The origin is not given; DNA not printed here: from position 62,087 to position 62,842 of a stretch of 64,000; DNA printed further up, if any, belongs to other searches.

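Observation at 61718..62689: Glycine-zipper-rich RHS C-terminal domain with a 3-TM/PH-like immunity candidate: possible new pore-forming effector pair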

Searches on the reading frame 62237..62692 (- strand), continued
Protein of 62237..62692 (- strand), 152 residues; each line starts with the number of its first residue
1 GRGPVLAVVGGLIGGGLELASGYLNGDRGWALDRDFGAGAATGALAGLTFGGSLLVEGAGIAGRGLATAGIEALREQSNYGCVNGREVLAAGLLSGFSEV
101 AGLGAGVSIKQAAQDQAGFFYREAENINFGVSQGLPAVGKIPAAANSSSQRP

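Call 87: find_encoding_contigs(protein=P0022, flank=4000, max_places=3)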
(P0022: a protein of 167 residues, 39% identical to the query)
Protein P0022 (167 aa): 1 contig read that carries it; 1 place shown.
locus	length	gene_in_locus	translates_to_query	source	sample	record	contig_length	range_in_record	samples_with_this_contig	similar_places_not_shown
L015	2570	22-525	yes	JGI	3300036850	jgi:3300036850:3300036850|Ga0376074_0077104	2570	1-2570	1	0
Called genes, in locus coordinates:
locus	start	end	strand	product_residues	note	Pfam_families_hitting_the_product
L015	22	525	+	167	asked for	-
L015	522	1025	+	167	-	-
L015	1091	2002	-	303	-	PF00665:rve, PF13683:rve_3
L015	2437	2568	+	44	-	?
